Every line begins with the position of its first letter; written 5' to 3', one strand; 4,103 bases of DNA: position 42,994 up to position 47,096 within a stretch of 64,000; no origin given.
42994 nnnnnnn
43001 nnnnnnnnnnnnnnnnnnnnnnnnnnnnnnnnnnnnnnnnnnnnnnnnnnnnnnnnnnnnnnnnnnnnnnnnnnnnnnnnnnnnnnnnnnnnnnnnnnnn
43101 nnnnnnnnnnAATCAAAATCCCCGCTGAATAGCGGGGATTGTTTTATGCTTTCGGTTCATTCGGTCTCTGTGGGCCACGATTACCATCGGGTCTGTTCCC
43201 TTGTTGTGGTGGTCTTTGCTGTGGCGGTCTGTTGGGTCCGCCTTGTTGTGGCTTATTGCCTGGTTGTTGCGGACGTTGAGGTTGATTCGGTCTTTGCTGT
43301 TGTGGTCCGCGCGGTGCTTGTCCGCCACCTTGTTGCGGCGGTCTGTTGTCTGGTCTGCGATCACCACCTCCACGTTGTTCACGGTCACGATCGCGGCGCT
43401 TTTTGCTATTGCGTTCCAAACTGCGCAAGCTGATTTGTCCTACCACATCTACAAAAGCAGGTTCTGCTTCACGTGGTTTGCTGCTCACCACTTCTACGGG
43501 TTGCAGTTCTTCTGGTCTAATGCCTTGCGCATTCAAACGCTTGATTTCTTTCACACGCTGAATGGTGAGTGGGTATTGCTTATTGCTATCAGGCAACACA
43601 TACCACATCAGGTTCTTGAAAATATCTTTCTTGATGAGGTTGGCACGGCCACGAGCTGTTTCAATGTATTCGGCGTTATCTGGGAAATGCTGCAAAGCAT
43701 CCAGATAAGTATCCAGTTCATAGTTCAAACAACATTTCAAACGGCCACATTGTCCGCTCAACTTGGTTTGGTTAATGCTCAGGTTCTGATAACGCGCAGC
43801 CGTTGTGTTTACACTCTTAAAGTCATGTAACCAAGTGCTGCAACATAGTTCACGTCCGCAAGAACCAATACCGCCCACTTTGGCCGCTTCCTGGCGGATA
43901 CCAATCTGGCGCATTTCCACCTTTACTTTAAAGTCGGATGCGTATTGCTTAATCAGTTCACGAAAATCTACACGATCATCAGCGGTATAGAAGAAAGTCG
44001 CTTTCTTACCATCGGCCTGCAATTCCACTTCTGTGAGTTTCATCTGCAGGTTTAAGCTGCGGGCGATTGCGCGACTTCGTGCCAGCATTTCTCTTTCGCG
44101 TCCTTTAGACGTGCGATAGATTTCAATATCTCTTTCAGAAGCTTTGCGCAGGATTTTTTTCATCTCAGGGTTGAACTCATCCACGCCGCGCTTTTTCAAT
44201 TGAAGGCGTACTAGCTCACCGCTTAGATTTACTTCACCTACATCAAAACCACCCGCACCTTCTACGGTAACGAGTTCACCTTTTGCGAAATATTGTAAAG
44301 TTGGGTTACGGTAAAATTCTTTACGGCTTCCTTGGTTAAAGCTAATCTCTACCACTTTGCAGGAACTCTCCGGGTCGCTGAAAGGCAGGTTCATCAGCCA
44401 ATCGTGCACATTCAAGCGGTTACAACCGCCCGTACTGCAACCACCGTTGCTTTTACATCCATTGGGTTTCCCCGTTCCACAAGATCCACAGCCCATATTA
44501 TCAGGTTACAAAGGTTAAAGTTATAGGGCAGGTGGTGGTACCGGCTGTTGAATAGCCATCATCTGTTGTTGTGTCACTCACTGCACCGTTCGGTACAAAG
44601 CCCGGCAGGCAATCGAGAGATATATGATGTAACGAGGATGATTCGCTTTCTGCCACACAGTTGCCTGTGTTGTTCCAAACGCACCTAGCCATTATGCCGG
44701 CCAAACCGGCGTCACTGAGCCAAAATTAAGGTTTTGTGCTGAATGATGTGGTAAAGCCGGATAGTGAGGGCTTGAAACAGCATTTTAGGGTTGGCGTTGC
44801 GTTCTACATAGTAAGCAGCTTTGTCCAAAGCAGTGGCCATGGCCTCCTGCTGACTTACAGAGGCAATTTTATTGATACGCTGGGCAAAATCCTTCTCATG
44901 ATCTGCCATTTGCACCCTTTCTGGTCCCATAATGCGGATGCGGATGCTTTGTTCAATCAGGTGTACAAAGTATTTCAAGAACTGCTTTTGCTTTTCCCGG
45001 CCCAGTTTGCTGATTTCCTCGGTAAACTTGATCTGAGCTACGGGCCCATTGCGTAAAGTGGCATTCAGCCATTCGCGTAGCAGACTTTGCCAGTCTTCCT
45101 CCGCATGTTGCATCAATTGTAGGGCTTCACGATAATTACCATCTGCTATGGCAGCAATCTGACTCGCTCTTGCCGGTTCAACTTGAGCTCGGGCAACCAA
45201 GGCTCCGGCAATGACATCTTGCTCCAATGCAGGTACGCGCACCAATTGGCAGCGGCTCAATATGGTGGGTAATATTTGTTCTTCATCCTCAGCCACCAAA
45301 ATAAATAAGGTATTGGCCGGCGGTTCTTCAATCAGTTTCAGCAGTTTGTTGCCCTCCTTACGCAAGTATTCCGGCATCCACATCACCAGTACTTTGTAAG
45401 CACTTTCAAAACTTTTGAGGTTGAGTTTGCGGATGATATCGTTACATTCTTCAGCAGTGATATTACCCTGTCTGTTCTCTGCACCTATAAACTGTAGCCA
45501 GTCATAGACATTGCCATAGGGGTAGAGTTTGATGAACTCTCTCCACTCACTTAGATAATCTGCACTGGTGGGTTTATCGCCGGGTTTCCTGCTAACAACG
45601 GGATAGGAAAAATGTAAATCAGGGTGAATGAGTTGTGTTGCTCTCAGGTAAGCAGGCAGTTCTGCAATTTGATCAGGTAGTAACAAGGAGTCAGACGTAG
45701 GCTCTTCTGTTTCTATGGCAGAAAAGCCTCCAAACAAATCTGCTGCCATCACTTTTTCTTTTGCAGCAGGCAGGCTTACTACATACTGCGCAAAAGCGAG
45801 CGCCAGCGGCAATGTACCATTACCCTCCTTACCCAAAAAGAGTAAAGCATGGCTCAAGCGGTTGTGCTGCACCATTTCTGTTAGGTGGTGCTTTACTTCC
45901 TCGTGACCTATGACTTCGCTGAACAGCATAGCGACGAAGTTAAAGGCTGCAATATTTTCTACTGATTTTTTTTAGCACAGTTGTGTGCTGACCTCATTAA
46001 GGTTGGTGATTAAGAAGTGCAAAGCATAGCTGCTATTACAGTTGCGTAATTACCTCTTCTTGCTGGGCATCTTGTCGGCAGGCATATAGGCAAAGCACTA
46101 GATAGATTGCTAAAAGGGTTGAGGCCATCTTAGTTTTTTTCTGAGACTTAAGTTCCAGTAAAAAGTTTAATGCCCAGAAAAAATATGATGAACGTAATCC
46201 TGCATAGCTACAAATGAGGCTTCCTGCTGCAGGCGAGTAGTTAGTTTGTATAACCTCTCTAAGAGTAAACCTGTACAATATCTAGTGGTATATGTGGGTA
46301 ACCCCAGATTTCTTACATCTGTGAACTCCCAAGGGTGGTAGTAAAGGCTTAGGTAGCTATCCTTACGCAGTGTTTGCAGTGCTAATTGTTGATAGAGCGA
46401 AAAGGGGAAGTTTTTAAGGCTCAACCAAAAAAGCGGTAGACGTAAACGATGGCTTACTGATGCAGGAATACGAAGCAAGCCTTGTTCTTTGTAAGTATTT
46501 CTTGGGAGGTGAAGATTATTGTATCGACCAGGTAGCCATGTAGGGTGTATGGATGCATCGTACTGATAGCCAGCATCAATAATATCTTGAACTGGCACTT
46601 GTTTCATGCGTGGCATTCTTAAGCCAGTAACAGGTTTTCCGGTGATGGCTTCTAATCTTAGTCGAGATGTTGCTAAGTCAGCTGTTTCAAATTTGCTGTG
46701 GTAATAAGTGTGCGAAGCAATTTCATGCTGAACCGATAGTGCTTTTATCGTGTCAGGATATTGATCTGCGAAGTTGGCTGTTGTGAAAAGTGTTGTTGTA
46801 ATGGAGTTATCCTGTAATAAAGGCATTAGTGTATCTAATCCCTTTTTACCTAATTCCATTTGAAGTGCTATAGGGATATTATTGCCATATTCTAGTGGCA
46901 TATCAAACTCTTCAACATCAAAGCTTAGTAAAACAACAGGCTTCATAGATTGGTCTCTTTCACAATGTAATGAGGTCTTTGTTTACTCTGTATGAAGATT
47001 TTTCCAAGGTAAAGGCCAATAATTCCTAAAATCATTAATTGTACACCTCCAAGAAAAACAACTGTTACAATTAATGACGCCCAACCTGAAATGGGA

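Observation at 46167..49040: GT-C-like membrane protein, GT2 polyprenyl-P sugar synthase and CE4 deacetylase cassette: an Arn/Lgm/Flm-like envelope aminosugar modification module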

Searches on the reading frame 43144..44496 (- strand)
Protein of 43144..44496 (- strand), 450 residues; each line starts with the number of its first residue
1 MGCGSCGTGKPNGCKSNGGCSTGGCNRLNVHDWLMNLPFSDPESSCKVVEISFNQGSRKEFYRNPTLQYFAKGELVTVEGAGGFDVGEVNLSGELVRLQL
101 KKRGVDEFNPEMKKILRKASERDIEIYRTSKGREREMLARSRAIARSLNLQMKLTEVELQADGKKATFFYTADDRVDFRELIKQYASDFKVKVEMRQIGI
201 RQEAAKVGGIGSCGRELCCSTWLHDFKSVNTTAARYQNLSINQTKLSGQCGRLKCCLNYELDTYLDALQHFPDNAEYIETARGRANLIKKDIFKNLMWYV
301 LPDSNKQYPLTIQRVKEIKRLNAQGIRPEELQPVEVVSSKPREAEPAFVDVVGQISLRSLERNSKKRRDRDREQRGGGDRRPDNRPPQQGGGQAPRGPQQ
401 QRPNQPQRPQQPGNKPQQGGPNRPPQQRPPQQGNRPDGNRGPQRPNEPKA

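Call 3: search_protein_families(library=pfam, proteins=[window:43144-44496:-], max_evalue=0.01)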
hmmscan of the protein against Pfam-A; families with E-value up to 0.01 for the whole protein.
window:43144-44496:- (450 aa): 1 family
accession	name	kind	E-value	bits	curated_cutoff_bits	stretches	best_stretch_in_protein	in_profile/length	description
PF04468.17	PSP1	-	7.2e-28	97.2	27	1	113-198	1-86/86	PSP1 C-terminal conserved region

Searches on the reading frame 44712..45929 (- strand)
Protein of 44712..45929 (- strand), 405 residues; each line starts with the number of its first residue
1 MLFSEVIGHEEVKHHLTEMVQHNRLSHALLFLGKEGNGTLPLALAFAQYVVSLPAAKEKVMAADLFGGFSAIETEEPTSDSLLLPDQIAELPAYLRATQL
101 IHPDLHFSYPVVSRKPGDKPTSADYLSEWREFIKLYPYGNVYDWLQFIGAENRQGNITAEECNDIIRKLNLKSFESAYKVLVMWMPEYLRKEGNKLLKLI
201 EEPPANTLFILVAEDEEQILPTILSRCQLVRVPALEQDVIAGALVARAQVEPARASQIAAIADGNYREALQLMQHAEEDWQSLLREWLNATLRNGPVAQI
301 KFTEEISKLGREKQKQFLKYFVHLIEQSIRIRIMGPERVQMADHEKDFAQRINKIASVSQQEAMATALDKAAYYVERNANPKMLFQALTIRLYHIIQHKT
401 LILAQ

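Call 3: search_protein_families(library=pfam, proteins=[window:44712-45929:-], max_evalue=0.01)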
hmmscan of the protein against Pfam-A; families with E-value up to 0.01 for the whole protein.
window:44712-45929:- (405 aa): 1 family
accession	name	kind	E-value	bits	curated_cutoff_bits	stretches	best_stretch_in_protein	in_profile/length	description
PF13177.12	DNA_pol3_delta2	-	4.9e-30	105.1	27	2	151-234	75-159/161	DNA polymerase III, delta subunit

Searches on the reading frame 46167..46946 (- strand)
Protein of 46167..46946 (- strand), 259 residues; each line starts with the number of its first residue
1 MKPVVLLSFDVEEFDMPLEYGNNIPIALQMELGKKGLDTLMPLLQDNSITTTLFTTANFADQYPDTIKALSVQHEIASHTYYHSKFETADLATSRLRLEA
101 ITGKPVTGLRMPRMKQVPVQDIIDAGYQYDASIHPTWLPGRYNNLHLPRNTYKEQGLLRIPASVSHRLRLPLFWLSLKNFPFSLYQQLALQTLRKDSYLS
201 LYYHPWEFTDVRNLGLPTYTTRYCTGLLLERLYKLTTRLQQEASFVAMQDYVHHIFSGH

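Call 3: search_protein_families(library=pfam, proteins=[window:46167-46946:-], max_evalue=0.01)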
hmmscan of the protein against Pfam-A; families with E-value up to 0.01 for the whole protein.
window:46167-46946:- (259 aa): 2 families
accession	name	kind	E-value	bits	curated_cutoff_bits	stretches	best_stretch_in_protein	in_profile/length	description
PF01522.26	Polysacc_deac_1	-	1.6e-09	38.2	23.1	1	35-113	19-105/124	Polysaccharide deacetylase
PF11959.13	DUF3473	-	7.3e-06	26.4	29.6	1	154-252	27-129/130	Domain of unknown function (DUF3473)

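Call 4: search_protein_families(library=ncbifam, proteins=[window:46167-46946:-], max_evalue=0.01)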
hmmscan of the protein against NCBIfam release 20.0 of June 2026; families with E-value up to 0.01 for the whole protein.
window:46167-46946:- (259 aa): 6 families
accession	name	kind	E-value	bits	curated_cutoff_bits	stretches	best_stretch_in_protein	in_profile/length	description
TIGR03006.1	pepcterm_polyde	equivalog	1.4e-17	63.7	276.2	1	35-249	34-268/272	XrtA system polysaccharide deacetylase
TIGR02764.1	spore_ybaN_pdaB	equivalog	3.5e-07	30.2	237.4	1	23-112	7-104/191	polysaccharide deacetylase family sporulation protein PdaB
TIGR04243.1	nodulat_NodB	equivalog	0.00027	20.5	240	1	41-92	21-73/197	chitooligosaccharide deacetylase NodB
TIGR03212.1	uraD_N-term-dom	equivalog_domain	0.0011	18.1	424.6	1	35-133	77-184/297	allantoinase PuuE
TIGR02884.1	spore_pdaA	equivalog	0.0025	17.5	298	1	40-101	55-117/224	delta-lactam-biosynthetic de-N-acetylase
NF045821.1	PgAcgDacpgdA1_Bac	equivalog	0.0057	15.6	400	1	43-88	109-155/282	peptidoglycan-N-acetylglucosamine deacetylase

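Call 7: search_solved_structures(query=window:46167-46946:-, max_evalue=1, show_alignments=3)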
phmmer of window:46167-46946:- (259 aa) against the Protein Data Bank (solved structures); distinct sequences matched with E-value up to 1: 23.
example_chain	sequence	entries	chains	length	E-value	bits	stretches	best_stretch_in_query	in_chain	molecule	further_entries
3cl6_A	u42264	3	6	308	0.00071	22.3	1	16-101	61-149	Puue allantoinase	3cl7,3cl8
4m1b_A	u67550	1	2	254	0.0018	21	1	33-198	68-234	Polysaccharide deacetylase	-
3rxz_A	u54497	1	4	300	0.0055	19.4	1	36-133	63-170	Polysaccharide deacetylase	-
1z7a_A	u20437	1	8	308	0.012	18.4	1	30-102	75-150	conserved hypothetical protein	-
1ny1_A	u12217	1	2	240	0.017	17.8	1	40-91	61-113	Probable polysaccharide deacetylase pdaA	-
1w1a_1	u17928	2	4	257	0.019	17.6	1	40-91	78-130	PROBABLE POLYSACCHARIDE DEACETYLASE PDAA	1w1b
1w17_A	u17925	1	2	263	0.021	17.5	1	40-91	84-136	PROBABLE POLYSACCHARIDE DEACETYLASE PDAA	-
3qbu_A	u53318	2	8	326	0.031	16.9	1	30-133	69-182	Putative uncharacterized protein | peptidoglycan deacetylase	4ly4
2iw0_A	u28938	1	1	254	0.033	16.9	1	39-130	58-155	CHITIN DEACETYLASE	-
9lk0_A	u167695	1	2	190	0.075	15.7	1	195-255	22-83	ABC transporter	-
9v1i_lG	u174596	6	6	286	0.078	15.6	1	185-250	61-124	60S ribosomal protein L5, putative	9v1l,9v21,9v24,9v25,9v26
7bly_A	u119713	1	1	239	0.21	14.3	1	38-91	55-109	Aspergillus niger contig An12c0130, genomic contig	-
5o6y_A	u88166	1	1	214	0.27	13.9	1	40-87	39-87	Peptidoglycan N-acetylglucosamine deacetylase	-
6go1_A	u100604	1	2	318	0.27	13.9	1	23-112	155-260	Polysaccharide deacetylase-like protein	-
5uwa_A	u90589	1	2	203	0.31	13.7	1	181-255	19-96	Probable phospholipid-binding protein MlaC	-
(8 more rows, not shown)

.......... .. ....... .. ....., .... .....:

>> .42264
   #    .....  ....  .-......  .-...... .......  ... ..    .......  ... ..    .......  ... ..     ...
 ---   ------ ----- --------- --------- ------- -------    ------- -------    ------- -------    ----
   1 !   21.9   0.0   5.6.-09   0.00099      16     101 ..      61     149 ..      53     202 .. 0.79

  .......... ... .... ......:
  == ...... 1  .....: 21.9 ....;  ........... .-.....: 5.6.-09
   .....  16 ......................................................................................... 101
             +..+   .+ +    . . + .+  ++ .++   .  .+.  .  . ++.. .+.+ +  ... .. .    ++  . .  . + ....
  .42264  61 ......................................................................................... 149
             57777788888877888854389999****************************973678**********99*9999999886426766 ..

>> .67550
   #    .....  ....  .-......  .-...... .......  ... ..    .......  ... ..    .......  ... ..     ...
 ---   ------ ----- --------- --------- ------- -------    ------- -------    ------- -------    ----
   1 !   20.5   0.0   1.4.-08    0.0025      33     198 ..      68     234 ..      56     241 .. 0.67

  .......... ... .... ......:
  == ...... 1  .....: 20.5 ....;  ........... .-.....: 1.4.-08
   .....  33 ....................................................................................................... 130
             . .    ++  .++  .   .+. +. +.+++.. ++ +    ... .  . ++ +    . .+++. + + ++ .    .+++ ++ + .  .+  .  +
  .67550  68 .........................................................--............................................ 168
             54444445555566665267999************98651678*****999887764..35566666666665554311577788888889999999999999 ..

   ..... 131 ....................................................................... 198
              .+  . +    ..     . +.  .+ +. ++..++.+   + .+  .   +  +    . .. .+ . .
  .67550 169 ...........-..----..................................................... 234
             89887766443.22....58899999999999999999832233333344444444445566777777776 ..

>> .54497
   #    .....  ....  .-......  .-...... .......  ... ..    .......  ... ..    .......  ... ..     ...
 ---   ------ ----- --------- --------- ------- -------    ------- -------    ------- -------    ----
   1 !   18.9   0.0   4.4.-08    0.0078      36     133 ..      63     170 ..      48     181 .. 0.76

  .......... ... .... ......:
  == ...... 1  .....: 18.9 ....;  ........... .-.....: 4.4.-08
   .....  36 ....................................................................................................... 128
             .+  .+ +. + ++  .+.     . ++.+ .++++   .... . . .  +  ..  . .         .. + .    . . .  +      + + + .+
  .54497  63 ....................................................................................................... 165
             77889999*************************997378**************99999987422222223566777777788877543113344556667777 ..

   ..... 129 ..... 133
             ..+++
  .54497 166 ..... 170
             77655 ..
